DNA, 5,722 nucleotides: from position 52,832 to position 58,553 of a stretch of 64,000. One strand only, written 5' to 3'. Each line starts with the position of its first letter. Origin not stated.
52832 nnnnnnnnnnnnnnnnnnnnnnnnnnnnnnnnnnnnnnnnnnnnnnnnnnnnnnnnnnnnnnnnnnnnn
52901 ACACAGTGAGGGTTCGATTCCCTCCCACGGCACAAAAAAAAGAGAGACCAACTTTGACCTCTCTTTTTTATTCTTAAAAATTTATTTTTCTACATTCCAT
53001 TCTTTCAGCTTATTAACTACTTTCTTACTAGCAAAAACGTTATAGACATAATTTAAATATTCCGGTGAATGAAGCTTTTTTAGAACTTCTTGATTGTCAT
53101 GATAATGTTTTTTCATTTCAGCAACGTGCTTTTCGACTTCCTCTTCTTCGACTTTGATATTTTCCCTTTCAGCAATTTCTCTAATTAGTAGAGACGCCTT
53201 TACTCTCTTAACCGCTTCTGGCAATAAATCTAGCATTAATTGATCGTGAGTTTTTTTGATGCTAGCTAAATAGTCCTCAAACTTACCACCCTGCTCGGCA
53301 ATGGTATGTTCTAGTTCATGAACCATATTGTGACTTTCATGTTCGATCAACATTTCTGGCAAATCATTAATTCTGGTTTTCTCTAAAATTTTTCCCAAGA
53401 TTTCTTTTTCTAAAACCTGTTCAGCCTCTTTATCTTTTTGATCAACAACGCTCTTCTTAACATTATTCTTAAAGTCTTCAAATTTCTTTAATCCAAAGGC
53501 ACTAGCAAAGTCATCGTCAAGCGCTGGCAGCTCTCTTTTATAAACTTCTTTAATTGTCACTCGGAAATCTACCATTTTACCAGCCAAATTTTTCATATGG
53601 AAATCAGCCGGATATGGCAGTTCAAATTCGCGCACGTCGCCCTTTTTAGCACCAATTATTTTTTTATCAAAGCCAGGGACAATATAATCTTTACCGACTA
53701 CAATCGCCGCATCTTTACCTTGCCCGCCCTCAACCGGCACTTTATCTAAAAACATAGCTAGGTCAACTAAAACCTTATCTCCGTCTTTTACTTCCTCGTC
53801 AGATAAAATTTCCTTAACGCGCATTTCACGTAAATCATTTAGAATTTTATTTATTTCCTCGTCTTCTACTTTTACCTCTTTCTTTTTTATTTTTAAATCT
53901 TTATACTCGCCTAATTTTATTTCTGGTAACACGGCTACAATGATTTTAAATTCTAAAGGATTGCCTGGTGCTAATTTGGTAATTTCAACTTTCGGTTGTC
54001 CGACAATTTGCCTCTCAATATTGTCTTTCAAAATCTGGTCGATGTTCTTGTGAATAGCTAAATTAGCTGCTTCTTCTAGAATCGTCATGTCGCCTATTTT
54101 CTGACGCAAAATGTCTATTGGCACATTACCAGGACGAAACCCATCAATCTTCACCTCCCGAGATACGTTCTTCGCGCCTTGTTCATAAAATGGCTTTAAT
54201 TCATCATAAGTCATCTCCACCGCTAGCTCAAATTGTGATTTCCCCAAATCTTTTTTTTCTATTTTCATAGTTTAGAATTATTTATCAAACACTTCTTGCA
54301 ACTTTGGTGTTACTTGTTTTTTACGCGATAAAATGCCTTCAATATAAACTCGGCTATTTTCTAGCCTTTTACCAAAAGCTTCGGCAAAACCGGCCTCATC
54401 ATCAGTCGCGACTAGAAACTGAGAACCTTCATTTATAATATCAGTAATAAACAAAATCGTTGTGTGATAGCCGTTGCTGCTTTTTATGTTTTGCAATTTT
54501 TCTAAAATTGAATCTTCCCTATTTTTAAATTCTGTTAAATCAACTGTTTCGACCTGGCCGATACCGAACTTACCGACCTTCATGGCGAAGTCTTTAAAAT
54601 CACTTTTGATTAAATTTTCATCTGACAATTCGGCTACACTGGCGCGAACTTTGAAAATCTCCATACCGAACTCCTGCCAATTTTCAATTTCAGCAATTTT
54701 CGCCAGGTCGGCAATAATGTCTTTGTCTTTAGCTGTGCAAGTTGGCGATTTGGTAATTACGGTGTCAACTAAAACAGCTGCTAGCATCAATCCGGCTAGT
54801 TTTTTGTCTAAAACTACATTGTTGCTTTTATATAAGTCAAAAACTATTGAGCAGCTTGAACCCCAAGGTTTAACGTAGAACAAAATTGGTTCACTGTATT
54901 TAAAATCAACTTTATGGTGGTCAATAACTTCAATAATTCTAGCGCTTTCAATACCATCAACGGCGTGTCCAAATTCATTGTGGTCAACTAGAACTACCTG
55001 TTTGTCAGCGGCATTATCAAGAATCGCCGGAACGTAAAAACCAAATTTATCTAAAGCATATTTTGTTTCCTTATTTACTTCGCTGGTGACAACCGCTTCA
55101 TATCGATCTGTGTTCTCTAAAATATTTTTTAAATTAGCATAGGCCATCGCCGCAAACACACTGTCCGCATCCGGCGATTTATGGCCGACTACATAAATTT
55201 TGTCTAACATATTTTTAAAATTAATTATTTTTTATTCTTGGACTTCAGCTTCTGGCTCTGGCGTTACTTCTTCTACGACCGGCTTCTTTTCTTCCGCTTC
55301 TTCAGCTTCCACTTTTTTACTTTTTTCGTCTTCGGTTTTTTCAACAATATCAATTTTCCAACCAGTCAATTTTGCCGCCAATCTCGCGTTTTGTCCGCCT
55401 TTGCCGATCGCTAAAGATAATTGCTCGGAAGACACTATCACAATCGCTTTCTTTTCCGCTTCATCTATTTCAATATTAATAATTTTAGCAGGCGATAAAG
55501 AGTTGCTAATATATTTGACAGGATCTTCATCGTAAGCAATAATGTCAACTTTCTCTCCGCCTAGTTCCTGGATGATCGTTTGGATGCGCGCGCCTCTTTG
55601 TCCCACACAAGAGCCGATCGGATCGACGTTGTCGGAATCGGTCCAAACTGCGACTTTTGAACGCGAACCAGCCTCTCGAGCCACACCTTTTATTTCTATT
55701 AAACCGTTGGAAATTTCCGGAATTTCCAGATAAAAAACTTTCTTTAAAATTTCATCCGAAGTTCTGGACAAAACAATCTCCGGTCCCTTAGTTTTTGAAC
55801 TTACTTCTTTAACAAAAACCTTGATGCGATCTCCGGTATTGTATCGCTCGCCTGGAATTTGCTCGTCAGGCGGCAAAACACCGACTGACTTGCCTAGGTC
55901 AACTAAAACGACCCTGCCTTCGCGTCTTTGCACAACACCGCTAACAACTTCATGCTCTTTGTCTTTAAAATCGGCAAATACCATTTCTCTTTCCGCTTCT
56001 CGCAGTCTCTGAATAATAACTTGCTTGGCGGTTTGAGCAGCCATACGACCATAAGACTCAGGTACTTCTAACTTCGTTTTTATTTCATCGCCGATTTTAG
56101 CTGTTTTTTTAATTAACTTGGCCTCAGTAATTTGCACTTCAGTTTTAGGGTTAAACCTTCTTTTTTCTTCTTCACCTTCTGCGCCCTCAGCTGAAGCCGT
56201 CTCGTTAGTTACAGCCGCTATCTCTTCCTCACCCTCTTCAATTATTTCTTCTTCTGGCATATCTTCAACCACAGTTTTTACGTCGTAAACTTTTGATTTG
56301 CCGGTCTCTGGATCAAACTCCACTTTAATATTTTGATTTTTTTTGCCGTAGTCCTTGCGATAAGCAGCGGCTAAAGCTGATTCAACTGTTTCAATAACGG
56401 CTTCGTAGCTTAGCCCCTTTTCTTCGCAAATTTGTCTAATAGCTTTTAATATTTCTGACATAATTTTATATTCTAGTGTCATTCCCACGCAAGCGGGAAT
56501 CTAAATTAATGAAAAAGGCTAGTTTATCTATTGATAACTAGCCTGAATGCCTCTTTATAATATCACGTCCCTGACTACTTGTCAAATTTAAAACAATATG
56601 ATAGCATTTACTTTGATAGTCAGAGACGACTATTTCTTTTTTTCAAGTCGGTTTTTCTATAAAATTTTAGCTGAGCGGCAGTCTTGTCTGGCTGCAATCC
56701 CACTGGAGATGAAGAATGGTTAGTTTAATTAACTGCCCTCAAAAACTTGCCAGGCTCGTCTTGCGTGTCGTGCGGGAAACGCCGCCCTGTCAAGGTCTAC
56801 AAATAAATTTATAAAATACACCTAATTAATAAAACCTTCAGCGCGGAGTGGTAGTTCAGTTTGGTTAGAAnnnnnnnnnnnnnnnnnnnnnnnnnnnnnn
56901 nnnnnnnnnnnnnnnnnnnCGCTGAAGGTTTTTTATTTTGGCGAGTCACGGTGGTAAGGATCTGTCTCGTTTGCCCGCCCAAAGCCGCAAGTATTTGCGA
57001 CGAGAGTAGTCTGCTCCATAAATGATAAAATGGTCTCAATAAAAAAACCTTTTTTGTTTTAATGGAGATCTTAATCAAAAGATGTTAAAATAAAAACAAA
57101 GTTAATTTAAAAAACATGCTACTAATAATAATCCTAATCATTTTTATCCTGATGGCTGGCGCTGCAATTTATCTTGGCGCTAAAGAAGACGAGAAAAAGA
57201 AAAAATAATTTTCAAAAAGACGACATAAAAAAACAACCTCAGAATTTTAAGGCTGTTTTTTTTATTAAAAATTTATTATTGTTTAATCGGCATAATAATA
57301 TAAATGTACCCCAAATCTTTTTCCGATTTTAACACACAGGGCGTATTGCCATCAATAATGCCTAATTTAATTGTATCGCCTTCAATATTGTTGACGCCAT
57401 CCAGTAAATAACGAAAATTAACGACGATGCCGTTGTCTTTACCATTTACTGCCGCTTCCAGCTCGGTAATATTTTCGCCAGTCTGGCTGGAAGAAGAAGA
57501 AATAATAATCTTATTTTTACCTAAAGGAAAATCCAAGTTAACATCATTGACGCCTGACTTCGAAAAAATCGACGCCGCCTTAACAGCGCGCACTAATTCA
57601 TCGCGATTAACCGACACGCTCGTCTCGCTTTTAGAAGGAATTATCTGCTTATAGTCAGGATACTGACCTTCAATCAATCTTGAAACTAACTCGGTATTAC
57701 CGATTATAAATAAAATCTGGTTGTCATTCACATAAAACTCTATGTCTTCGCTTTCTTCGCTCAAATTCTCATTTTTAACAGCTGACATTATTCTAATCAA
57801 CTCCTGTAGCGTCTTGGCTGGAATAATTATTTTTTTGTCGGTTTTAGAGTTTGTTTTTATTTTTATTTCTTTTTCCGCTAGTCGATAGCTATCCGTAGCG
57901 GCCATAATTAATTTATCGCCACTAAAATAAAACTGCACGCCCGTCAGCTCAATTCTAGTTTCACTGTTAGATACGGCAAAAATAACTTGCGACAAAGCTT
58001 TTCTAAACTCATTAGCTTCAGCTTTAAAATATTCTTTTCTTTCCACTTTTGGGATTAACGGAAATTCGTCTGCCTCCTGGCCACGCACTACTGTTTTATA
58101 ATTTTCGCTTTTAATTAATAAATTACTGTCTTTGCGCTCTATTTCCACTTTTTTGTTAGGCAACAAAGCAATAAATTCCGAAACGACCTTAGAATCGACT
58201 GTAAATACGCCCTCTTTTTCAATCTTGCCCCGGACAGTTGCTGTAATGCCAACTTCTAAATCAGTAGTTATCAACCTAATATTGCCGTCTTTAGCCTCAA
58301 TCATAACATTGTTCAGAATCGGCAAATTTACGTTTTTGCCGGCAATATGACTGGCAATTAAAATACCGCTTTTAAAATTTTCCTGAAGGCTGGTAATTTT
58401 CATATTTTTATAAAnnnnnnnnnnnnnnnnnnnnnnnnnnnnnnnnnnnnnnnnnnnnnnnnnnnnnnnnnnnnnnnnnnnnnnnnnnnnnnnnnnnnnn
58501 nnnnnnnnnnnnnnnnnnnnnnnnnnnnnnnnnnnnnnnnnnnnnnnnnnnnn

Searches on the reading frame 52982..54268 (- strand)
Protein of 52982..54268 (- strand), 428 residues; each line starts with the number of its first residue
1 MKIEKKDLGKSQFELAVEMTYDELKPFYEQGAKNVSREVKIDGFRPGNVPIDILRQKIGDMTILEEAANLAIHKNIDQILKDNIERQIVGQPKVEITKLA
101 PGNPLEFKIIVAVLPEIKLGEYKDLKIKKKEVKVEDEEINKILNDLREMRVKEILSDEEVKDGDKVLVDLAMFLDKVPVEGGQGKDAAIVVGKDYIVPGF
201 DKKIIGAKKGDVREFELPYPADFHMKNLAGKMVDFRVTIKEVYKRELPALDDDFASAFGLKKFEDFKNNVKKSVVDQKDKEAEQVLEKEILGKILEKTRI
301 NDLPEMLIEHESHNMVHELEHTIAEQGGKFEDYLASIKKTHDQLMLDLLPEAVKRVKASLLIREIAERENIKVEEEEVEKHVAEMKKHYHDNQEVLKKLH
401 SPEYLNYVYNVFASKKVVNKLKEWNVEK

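Call 10: search_protein_families(library=pfam, proteins=[window:52982-54268:-], max_evalue=0.001)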
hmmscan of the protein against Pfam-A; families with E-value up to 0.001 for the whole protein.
window:52982-54268:- (428 aa): 3 families
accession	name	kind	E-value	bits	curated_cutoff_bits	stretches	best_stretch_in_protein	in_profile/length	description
PF05697.18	Trigger_N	-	6.8e-34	117.7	22.2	1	1-145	1-143/144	Bacterial trigger factor protein (TF)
PF05698.19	Trigger_C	-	1.3e-29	103.8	22.7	1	264-423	3-162/162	Bacterial trigger factor protein (TF) C-terminus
PF00254.34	FKBP_C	-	2.3e-10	41.1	21.1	1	158-237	3-91/94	FKBP-type peptidyl-prolyl cis-trans isomerase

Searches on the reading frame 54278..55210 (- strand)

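Call 10: search_protein_families(library=pfam, proteins=[window:54278-55210:-], max_evalue=0.001)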
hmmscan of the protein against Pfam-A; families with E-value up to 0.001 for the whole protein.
window:54278-55210:- (310 aa): 2 families
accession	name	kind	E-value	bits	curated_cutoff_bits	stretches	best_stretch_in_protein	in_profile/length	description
PF02833.19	DHHA2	-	7.7e-30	104.3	27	1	183-307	1-126/126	DHHA2 domain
PF01368.27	DHH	-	3.2e-21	76.3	28.1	1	4-145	1-124/125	DHH family, N-terminal domain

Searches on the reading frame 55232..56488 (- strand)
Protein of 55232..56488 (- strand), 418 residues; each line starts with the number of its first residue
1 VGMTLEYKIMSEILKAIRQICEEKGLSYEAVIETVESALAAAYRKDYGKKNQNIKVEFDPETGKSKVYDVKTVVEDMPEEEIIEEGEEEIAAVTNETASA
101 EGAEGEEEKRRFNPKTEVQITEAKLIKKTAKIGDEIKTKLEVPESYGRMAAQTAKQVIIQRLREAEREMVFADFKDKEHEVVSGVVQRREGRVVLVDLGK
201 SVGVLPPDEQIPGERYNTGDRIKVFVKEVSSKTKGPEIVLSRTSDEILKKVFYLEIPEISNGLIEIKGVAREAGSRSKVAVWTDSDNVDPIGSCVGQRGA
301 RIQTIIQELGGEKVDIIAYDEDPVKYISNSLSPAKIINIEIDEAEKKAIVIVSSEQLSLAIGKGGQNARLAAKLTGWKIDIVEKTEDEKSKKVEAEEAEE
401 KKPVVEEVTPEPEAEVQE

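Call 10: search_protein_families(library=pfam, proteins=[window:55232-56488:-], max_evalue=0.001)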
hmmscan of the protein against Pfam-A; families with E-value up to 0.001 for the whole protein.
window:55232-56488:- (418 aa): 6 families
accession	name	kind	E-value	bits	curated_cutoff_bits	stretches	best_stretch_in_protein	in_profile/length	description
PF08529.16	NusA_N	-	7e-33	113.8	23.8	1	12-168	1-119/119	NusA N-terminal domain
PF13184.12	KH_5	-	3.8e-30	104.3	27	1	273-341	1-69/69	NusA-like KH domain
PF23095.1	KH_NusA_C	-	3.8e-07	30.5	34.2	1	348-398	1-51/59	Transcription termination/antitermination protein NusA, KH domain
PF07650.23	KH_2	-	6.6e-05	23.1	22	1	326-384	5-63/78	KH domain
PF00575.29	S1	-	0.00013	22.7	22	1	175-235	1-68/74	S1 RNA binding domain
PF00013.35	KH_1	-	0.00036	20.7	21.5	0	350-389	4-44/66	KH domain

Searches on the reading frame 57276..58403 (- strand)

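Call 10: search_protein_families(library=pfam, proteins=[window:57276-58403:-], max_evalue=0.001)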
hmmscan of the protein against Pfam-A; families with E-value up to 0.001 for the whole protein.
window:57276-58403:- (375 aa): 3 families
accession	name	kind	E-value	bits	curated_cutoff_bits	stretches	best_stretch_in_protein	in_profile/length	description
PF02767.21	DNA_pol3_beta_2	-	7.4e-32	110.5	27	1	129-250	3-116/116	DNA polymerase III beta subunit, central domain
PF00712.24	DNA_pol3_beta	-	2.7e-23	82.8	24.4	2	16-118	16-120/120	DNA polymerase III beta subunit, N-terminal domain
PF02768.20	DNA_pol3_beta_3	-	1.6e-21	76.8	27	1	252-373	1-120/121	DNA polymerase III beta subunit, C-terminal domain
